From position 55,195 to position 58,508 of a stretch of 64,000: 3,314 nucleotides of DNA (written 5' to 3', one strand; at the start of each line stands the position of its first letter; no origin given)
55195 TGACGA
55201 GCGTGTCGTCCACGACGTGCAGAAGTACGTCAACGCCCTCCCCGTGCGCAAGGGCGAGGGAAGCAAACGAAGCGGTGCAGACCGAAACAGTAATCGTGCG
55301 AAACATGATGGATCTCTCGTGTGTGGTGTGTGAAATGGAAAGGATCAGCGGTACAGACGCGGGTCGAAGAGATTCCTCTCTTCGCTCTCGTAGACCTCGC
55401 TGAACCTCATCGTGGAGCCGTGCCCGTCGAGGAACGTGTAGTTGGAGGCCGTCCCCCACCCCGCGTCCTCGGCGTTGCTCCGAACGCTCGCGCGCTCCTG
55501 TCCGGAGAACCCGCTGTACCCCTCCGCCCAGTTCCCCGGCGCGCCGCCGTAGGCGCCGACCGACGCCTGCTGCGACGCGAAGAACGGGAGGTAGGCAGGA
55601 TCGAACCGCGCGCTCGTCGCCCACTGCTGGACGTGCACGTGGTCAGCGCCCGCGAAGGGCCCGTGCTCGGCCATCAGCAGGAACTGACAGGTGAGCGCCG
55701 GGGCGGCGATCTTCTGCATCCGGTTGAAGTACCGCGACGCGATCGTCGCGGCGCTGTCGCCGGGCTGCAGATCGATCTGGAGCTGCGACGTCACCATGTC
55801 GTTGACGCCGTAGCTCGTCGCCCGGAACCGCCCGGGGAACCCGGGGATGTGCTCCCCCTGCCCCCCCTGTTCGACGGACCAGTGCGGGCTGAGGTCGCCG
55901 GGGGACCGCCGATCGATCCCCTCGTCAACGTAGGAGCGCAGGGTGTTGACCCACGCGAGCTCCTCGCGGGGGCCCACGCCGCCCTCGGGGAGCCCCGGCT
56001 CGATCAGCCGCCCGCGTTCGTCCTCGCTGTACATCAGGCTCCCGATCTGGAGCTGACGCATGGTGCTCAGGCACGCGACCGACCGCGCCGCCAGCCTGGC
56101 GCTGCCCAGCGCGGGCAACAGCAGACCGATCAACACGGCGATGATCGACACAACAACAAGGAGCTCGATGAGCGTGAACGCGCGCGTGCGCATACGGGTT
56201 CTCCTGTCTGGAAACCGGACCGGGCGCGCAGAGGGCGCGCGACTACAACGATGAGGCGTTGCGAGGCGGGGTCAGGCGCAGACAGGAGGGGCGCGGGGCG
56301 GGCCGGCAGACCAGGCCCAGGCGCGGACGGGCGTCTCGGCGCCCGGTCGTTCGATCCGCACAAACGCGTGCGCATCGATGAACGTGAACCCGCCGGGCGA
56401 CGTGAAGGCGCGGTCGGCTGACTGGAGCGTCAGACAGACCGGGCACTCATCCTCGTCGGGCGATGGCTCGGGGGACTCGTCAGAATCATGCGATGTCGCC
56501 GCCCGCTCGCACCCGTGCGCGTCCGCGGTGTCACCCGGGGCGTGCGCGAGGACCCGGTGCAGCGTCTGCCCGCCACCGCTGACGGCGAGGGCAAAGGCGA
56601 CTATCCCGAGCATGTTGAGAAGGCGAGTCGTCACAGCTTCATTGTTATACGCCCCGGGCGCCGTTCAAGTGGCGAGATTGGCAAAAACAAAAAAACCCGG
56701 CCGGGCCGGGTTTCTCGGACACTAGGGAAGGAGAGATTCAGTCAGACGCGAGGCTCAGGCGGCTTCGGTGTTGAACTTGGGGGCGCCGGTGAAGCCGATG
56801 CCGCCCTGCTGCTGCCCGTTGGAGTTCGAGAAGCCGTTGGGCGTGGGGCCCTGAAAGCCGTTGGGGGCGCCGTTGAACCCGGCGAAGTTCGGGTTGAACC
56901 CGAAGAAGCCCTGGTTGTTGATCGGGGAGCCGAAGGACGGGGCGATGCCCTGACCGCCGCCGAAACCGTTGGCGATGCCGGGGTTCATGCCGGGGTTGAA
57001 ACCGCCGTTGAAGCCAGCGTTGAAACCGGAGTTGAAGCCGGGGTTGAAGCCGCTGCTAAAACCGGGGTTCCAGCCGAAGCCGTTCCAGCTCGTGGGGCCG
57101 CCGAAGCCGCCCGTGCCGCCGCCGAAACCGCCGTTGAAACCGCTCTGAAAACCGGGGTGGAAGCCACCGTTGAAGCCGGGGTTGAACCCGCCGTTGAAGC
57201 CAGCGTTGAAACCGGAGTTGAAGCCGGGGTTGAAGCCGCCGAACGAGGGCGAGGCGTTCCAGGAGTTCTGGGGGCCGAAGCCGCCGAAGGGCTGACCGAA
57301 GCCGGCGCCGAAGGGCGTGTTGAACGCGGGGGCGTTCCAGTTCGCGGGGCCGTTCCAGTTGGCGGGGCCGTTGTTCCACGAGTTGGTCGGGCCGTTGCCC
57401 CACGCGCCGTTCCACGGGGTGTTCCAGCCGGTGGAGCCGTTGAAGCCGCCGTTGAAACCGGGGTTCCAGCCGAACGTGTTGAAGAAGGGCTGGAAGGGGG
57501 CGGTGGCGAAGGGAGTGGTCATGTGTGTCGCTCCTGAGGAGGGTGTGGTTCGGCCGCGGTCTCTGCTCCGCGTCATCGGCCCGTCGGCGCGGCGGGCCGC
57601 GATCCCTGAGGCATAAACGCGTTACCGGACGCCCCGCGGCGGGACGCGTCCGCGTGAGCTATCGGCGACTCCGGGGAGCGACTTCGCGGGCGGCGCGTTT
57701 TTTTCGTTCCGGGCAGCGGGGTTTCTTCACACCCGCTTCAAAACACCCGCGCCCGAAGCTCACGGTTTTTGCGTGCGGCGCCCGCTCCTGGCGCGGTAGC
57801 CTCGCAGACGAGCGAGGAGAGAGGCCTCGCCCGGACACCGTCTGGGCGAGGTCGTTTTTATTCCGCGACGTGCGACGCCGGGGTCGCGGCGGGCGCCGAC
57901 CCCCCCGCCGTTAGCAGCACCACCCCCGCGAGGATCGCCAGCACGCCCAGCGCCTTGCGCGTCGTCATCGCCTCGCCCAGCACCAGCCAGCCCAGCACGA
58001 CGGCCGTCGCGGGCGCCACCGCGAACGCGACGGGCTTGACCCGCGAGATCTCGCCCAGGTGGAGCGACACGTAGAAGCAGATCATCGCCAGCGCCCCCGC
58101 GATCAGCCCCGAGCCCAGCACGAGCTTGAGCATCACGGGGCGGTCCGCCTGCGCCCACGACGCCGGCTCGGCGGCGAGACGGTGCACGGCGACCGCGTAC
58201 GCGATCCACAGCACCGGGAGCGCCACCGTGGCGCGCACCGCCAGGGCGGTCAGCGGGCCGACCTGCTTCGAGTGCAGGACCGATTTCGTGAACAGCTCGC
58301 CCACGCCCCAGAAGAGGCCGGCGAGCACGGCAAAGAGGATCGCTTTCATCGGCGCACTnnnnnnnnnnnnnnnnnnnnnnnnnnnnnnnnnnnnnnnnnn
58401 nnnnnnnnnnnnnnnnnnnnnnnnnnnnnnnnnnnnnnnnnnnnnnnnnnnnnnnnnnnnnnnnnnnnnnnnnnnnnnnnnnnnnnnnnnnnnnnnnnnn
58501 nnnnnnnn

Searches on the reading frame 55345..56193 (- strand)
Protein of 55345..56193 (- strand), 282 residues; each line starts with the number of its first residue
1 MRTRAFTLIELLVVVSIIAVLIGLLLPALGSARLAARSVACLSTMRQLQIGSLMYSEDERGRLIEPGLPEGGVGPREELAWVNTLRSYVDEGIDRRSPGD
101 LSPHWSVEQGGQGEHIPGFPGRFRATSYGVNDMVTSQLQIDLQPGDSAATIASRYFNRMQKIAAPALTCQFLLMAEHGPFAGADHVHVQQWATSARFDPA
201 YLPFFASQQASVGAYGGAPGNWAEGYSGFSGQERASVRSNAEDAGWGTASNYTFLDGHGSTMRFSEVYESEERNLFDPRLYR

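Call 23: search_protein_families(library=ncbifam, proteins=[window:55345-56193:-], max_evalue=0.01)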
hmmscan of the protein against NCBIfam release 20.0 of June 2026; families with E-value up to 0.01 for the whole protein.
window:55345-56193:- (282 aa): 8 families
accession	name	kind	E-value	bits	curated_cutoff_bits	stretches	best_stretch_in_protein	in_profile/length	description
NF040999.1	pilin_ComGC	equivalog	1.3e-05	25.3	75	1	4-41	2-39/84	competence type IV pilus major pilin ComGC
TIGR02532.1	IV_pilin_GFxxxE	domain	5e-05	23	16.3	1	4-25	2-23/24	prepilin-type N-terminal cleavage/methylation domain-containing protein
TIGR01710.1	typeII_sec_gspG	equivalog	0.00015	21.8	88.85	1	4-49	1-46/134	type II secretion system major pseudopilin GspG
NF041013.1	T4P_ComGE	equivalog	0.00017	21.7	49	1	4-30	4-30/83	competence type IV pilus minor pilin ComGE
NF007862.0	PRK10574.1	equivalog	0.00029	21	138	1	2-29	3-30/145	prepilin peptidase-dependent pilin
TIGR01708.2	typeII_sec_gspH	equivalog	0.00076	19.5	80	1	4-33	2-31/169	type II secretion system minor pseudopilin GspH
TIGR02596.1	TIGR02596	subfamily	0.00082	19.5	70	1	6-44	1-38/196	Verru_Chthon cassette protein D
NF041775.1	typeIV_PilA_Myxo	equivalog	0.0022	18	400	1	2-29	9-36/214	type IV pilin protein PilA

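Call 50: search_protein_families(library=pfam, proteins=[window:55345-56193:-], max_evalue=0.05)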
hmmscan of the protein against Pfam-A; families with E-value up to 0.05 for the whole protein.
window:55345-56193:- (282 aa): 1 family
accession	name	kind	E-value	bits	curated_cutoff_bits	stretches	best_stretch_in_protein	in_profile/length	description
PF07963.17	N_methyl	-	1.3e-05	25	21.2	1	2-26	3-27/27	Prokaryotic N-terminal methylation motif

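Call 78: list_cluster_members(proteins=[P0001, P0018, window:55345-56193:-, window:56272-56634:-, P0016, P0036])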
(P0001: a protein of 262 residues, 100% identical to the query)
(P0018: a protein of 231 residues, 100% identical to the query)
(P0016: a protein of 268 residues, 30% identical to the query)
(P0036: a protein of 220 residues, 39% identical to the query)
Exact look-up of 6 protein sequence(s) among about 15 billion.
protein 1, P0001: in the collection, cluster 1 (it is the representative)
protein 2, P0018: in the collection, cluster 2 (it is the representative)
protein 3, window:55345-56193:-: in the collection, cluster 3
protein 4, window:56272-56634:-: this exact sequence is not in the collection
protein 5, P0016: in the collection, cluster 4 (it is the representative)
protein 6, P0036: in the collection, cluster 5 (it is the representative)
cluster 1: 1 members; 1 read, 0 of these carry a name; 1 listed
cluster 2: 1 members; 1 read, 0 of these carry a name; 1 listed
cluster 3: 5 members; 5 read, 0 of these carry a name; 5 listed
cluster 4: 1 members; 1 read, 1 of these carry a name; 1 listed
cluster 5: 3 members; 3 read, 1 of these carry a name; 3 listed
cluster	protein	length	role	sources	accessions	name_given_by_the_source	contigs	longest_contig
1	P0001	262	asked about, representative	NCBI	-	-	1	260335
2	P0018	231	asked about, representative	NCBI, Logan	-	-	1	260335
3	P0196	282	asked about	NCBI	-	-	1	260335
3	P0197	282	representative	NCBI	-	-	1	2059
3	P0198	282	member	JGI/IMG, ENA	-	-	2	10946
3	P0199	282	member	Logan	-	-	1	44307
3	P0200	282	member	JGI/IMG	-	-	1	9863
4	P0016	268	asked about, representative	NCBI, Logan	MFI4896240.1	MAG: GC-type dockerin domain-anchored protein [Phycisphaerales bacterium JB059]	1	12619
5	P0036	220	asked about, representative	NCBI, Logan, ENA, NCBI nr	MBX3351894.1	MAG: hypothetical protein KF684_03090 [Phycisphaeraceae bacterium] | hypothetical protein [Phycisphaeraceae bacterium]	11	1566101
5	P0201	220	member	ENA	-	-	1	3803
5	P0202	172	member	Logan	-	-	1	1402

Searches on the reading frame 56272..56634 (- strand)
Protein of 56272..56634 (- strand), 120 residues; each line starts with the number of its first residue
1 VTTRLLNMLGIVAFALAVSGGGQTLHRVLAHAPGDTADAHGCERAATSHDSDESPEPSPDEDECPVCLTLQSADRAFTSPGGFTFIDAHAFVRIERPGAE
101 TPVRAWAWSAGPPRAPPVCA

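Call 23: search_protein_families(library=ncbifam, proteins=[window:56272-56634:-], max_evalue=0.01)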
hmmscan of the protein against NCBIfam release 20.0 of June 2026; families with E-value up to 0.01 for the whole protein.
window:56272-56634:- (120 aa): 0 families

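Call 50: search_protein_families(library=pfam, proteins=[window:56272-56634:-], max_evalue=0.05)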
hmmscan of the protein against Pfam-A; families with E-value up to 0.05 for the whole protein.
window:56272-56634:- (120 aa): 1 family
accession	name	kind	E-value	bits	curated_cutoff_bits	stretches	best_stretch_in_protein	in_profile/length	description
PF11162.13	DUF2946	-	0.00017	22.8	23.7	1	11-117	11-117/117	Protein of unknown function (DUF2946)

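Call 80: search_protein_families(library=pfam, alignment_id=A5, max_evalue=0.1)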
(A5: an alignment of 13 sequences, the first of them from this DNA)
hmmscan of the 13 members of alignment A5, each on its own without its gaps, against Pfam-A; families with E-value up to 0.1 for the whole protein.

A. member 1, seq(120 aa): 1 family
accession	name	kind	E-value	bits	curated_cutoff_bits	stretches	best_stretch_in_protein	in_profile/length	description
PF11162.13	DUF2946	-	0.00017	22.8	23.7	1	11-117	11-117/117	Protein of unknown function (DUF2946)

B. families by the number of members that match (of 13 scanned): 2 families
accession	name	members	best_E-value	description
PF11162.13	DUF2946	11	1.4e-07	Protein of unknown function (DUF2946)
PF19650.4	DUF6153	1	0.077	Family of unknown function (DUF6153)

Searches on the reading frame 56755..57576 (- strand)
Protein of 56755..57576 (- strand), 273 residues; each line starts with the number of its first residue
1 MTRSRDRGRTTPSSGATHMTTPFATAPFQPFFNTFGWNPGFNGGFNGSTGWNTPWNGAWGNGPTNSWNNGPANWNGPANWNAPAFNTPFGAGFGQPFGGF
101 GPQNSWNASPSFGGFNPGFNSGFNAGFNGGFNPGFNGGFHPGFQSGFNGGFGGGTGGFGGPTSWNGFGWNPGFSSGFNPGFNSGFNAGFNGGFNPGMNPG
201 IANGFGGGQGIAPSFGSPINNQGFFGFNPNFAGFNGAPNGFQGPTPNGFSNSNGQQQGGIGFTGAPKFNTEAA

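Call 23: search_protein_families(library=ncbifam, proteins=[window:56755-57576:-], max_evalue=0.01)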
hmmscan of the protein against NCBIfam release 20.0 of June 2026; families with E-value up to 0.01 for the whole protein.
window:56755-57576:- (273 aa): 2 families
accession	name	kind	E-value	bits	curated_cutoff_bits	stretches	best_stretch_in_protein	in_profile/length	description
NF009925.1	PRK13386.1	equivalog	7.3e-05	22.1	192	1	172-207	46-81/228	flagellar assembly protein FliH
NF004270.2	PRK05687.2-1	equivalog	0.00044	19.9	180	0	172-208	50-86/223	flagellar assembly protein FliH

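Call 50: search_protein_families(library=pfam, proteins=[window:56755-57576:-], max_evalue=0.05)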
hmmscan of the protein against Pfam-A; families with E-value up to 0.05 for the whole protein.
window:56755-57576:- (273 aa): 1 family
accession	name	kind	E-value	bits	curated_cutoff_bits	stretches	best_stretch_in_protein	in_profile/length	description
PF09811.14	Yae1_N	-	0.012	15.7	27.5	0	172-197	1-26/39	Essential protein Yae1, N terminal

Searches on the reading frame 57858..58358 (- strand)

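Call 35: search_protein_families(library=ncbifam, proteins=[window:57858-58358:-], max_evalue=0.01)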
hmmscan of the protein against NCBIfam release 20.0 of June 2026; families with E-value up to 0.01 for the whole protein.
window:57858-58358:- (166 aa): 5 families
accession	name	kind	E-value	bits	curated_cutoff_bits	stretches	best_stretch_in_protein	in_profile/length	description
NF002816.2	PRK02971.1-2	equivalog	2.4e-06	28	99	1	64-150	32-117/120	4-amino-4-deoxy-L-arabinose-phosphoundecaprenol flippase subunit ArnF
TIGR03340.1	phn_DUF6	hypoth_equivalog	0.00046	19.9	288.15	1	46-148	179-280/281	phosphonate utilization associated putative membrane protein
TIGR00950.1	2A78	equivalog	0.0029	17.1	230.2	1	17-156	1-124/264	carboxylate/amino acid/amine transporter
TIGR00817.1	tpt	subfamily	0.0039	16.7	317.9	1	7-148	147-290/302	Tpt phosphate/phosphoenolpyruvate translocator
NF008432.0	PRK11272.1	equivalog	0.0091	15.2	270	0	3-152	151-288/294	drug/metabolite exporter YedA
